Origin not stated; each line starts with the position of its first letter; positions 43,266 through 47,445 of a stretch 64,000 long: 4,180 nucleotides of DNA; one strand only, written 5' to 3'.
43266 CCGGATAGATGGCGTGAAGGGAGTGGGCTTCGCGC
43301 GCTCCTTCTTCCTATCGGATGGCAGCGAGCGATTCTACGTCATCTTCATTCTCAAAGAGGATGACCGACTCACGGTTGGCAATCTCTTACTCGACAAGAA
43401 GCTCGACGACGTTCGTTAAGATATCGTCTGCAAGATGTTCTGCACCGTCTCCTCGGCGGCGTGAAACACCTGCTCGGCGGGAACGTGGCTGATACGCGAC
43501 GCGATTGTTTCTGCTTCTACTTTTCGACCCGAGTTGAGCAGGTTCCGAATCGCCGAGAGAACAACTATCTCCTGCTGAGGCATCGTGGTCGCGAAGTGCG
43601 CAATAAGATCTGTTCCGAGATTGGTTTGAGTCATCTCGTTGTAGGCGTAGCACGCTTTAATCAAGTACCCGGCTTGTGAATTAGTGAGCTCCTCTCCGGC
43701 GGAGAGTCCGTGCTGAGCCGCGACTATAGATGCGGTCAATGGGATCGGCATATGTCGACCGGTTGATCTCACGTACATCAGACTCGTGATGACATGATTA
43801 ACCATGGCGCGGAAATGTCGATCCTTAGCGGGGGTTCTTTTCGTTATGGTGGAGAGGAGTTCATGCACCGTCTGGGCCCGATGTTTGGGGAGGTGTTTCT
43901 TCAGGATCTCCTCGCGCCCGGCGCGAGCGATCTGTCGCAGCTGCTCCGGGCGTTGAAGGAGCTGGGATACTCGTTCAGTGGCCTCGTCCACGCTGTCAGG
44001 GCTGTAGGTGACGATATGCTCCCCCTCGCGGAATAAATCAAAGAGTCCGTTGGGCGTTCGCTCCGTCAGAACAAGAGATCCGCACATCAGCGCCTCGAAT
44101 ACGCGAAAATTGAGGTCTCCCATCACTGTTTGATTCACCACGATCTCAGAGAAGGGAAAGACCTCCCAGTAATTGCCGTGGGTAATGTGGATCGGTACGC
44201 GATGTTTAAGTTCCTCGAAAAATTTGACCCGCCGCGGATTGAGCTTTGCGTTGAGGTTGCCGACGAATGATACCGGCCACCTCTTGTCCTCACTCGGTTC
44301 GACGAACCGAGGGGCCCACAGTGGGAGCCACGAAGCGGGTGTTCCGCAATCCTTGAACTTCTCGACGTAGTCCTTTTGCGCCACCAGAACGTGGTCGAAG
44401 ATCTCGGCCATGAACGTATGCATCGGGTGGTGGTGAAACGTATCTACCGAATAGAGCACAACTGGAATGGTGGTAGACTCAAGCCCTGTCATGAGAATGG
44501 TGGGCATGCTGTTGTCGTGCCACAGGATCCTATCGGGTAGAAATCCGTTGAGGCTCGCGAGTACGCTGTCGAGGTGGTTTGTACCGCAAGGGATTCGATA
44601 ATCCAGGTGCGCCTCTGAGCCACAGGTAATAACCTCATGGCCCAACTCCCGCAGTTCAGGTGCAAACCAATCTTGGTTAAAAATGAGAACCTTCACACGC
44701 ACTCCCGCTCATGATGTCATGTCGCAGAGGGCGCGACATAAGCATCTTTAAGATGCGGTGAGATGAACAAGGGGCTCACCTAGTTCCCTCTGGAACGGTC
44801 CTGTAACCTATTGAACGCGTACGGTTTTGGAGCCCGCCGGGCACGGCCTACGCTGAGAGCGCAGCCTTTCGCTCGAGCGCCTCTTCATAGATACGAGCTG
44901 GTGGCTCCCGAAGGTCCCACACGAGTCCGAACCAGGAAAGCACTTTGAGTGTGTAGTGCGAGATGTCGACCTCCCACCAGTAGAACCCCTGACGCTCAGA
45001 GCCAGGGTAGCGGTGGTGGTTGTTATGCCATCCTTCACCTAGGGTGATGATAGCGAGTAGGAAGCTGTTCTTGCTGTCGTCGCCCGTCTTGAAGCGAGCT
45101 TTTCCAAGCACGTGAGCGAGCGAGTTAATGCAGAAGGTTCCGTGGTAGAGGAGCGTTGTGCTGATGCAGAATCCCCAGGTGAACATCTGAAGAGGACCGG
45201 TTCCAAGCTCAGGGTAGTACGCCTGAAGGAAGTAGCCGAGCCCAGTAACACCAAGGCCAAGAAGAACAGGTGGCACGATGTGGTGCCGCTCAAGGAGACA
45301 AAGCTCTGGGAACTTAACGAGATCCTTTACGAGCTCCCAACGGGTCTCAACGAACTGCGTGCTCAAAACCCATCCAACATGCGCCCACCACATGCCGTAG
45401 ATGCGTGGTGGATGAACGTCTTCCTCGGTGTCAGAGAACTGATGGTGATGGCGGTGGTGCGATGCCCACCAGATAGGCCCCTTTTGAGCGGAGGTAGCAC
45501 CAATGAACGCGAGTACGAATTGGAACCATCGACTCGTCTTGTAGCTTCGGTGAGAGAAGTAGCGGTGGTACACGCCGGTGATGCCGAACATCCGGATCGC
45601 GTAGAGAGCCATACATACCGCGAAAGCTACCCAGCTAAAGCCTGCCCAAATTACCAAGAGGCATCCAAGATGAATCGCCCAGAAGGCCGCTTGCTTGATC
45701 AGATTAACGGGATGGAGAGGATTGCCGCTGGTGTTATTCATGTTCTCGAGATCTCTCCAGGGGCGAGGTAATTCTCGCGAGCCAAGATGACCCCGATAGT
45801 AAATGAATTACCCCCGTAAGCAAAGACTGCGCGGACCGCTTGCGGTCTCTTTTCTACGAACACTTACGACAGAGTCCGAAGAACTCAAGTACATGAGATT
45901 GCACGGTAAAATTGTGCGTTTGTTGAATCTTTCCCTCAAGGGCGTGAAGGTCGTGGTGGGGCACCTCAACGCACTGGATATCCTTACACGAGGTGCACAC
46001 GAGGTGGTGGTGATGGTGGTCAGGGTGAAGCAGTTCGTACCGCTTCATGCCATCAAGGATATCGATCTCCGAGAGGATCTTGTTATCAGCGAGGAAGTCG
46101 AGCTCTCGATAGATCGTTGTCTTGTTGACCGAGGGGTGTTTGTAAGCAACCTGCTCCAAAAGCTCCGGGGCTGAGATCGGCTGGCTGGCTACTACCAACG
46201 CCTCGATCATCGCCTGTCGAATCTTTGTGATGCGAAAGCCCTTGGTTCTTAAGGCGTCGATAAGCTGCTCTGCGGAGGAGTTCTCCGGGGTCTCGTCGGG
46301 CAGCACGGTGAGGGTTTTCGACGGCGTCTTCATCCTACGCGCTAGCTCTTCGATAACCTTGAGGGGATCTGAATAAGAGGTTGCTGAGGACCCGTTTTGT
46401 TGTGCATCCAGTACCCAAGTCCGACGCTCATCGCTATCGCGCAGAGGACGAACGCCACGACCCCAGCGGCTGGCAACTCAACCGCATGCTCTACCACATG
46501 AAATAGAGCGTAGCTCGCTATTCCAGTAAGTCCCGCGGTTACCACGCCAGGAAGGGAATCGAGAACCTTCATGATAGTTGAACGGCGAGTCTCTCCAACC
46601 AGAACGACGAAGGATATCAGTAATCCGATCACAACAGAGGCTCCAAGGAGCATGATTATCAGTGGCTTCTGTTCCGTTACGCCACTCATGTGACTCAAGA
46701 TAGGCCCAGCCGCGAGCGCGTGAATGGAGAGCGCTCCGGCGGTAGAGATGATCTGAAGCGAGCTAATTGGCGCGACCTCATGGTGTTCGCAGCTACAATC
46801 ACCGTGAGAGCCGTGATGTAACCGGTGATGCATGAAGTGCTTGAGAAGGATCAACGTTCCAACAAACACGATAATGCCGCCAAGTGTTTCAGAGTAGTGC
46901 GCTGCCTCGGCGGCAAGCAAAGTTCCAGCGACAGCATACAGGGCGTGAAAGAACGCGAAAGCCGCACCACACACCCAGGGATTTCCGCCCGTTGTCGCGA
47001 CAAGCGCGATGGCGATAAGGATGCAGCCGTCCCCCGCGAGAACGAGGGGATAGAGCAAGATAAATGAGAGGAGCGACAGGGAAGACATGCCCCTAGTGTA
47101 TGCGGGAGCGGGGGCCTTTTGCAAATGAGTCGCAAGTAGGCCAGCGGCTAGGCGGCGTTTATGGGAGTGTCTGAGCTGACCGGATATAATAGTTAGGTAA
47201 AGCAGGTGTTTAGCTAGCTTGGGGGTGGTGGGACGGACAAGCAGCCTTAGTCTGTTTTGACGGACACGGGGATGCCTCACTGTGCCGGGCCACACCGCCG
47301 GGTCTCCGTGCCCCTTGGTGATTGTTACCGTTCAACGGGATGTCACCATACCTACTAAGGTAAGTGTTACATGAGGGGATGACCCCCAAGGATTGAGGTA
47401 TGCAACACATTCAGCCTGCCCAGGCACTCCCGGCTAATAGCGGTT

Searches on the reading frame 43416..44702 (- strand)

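Call 17: search_protein_families(library=pfam, proteins=[window:43416-44702:-], max_evalue=0.001)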
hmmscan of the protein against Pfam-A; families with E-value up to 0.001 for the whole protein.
window:43416-44702:- (428 aa): 1 family
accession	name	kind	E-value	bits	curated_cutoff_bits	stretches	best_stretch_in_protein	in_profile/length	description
PF13524.12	Glyco_trans_1_2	-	7.8e-25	87.9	25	1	133-280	5-143/144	Glycosyl transferase-like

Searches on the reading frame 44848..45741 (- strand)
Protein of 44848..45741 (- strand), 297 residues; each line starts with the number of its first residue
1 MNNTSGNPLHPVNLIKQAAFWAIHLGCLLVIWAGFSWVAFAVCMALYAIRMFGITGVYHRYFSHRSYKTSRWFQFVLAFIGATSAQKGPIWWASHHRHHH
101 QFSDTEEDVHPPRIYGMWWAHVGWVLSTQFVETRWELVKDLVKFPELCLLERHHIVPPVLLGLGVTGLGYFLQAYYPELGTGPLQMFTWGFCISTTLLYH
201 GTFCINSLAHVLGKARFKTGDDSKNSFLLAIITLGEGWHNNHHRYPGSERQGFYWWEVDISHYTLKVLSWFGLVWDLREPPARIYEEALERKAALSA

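Call 17: search_protein_families(library=pfam, proteins=[window:44848-45741:-], max_evalue=0.001)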
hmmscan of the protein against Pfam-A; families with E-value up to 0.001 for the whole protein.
window:44848-45741:- (297 aa): 1 family
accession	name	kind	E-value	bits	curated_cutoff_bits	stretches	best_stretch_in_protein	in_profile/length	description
PF00487.30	FA_desaturase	-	3.3e-17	63.5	29.7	1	36-256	2-229/253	Fatty acid desaturase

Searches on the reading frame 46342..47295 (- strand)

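Call 6: search_protein_families(library=pfam, proteins=[window:46342-47295:-], max_evalue=0.1)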
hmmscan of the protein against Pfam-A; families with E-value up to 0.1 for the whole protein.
window:46342-47295:- (317 aa): 1 family
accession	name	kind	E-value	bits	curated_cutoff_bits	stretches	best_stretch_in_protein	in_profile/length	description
PF02659.21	Mntp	-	0.00059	20.1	24.4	1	109-253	10-144/152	Putative manganese efflux pump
